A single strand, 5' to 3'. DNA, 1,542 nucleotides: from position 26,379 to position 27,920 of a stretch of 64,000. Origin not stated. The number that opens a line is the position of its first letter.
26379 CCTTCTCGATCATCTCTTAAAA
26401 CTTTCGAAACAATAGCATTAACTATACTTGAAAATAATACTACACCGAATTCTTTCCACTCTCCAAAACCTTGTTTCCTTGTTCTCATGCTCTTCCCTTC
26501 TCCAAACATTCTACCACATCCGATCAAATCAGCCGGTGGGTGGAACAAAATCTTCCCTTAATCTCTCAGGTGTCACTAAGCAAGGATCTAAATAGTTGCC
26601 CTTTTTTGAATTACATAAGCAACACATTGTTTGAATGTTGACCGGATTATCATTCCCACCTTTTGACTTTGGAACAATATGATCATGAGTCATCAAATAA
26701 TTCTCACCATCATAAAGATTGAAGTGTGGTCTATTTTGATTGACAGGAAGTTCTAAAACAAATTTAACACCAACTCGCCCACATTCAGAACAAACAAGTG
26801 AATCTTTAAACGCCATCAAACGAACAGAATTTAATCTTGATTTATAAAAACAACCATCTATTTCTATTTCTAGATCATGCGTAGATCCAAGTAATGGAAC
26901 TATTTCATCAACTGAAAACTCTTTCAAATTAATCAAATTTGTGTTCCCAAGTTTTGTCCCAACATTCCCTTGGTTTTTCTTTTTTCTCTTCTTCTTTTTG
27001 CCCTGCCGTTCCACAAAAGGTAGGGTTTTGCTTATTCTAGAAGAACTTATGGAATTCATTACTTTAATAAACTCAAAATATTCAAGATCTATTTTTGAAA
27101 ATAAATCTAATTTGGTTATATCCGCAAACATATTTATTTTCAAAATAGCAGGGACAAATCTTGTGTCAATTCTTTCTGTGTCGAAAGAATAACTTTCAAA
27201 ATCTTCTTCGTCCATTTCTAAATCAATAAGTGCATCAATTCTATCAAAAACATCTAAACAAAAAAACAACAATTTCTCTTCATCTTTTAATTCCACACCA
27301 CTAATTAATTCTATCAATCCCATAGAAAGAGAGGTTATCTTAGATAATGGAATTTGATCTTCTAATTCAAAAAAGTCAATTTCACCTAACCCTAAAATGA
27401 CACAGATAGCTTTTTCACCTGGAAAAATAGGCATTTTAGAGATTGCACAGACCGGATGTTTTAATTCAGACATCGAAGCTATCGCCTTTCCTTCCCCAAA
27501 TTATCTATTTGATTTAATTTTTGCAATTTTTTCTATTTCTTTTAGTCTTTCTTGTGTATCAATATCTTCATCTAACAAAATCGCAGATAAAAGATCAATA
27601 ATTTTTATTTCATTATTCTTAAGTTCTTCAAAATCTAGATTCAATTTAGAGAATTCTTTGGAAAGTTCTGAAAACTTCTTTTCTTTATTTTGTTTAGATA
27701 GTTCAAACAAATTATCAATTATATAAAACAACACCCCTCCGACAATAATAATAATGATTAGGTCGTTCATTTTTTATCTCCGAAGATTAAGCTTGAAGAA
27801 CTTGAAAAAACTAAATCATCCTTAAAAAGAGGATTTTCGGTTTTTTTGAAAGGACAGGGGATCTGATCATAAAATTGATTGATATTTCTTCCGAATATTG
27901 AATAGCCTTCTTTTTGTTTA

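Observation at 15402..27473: Operon fusing Preiss-Handler NAD+ salvage genes with a TerY-P-like vWA/kinase/PP2C triad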

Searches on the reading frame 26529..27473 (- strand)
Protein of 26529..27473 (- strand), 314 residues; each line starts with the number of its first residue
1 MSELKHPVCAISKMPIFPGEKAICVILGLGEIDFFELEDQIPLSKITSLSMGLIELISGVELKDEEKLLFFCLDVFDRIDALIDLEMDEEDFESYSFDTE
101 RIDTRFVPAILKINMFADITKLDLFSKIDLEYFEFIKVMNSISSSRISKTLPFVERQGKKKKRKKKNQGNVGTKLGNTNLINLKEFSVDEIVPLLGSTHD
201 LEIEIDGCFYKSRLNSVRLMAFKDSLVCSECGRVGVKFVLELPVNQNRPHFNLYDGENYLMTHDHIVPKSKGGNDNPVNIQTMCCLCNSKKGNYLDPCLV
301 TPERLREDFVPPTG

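Call 4: search_protein_families(library=pfam, proteins=[window:26529-27473:-], max_evalue=0.01)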
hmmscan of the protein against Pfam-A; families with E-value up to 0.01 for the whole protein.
window:26529-27473:- (314 aa): 2 families
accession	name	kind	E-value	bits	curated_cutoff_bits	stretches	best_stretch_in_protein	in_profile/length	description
PF14279.12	HNH_5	-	2.2e-10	40.8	27.5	1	261-299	13-51/56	HNH endonuclease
PF01844.29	HNH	-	1.1e-08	35.5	21.4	1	259-293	12-46/47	HNH endonuclease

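Call 10: search_protein_families(library=phrogs, proteins=[window:26529-27473:-], max_evalue=0.01)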
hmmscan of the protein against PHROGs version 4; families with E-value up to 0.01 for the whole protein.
window:26529-27473:- (314 aa): 22 families
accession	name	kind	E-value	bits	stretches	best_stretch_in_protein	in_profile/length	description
phrog_25184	-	DNA, RNA and nucleotide metabolism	1.9e-13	51.3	1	201-294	65-160/209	HNH endonuclease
phrog_8660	-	DNA, RNA and nucleotide metabolism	4.1e-13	50.9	1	215-293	115-178/196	HNH endonuclease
phrog_6050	-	DNA, RNA and nucleotide metabolism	1.8e-11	44.5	1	215-293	300-359/402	HNH endonuclease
phrog_2214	-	DNA, RNA and nucleotide metabolism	2.2e-09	37.9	1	224-293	192-238/429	HNH endonuclease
phrog_16726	-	DNA, RNA and nucleotide metabolism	3.1e-07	31.4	1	259-294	108-143/308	HNH endonuclease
phrog_23285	-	DNA, RNA and nucleotide metabolism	5.5e-07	30.4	1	246-294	73-124/203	HNH endonuclease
phrog_338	-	DNA, RNA and nucleotide metabolism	1.2e-06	29.2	1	262-302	230-267/340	HNH endonuclease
phrog_589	-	DNA, RNA and nucleotide metabolism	3.7e-06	27.8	1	216-291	81-138/179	HNH endonuclease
phrog_1271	-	DNA, RNA and nucleotide metabolism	3.9e-06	27.5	1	223-296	264-320/361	HNH endonuclease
phrog_5718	-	DNA, RNA and nucleotide metabolism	6.4e-06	26.4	1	220-295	123-177/394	HNH endonuclease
phrog_9545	-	DNA, RNA and nucleotide metabolism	9.8e-06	26.4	1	257-295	130-168/206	HNH endonuclease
phrog_9645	-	DNA, RNA and nucleotide metabolism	1.7e-05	25.6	1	261-295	39-73/168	HNH endonuclease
phrog_14314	-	DNA, RNA and nucleotide metabolism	1.9e-05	26.1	1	261-292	31-62/252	HNH endonuclease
phrog_7785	-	DNA, RNA and nucleotide metabolism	2.6e-05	25.2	1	256-294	77-114/147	HNH endonuclease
phrog_8828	-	DNA, RNA and nucleotide metabolism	2.9e-05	25.1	1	221-292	51-119/205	HNH endonuclease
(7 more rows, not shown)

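Call 37: search_protein_families(library=padloc, proteins=[window:26529-27473:-], max_evalue=0.01)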
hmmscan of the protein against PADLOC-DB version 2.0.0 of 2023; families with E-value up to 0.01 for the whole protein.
window:26529-27473:- (314 aa): 2 families
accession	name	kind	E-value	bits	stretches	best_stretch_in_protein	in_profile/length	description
PDLC03478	REase_II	-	0.001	16.8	1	262-298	129-165/219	Type II restriction enzyme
PDLC03656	mREase_IV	-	0.0025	15.6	1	247-289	213-253/277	Type IV methyl-directed restriction enzyme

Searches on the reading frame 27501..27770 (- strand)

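Call 4: search_protein_families(library=pfam, proteins=[window:27501-27770:-], max_evalue=0.01)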
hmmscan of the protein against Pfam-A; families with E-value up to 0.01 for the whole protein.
window:27501-27770:- (89 aa): 1 family
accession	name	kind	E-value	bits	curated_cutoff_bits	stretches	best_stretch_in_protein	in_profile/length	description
PF10061.14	DUF2299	-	0.0083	16.3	22.8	1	19-86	63-131/138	Uncharacterized conserved protein (DUF2299)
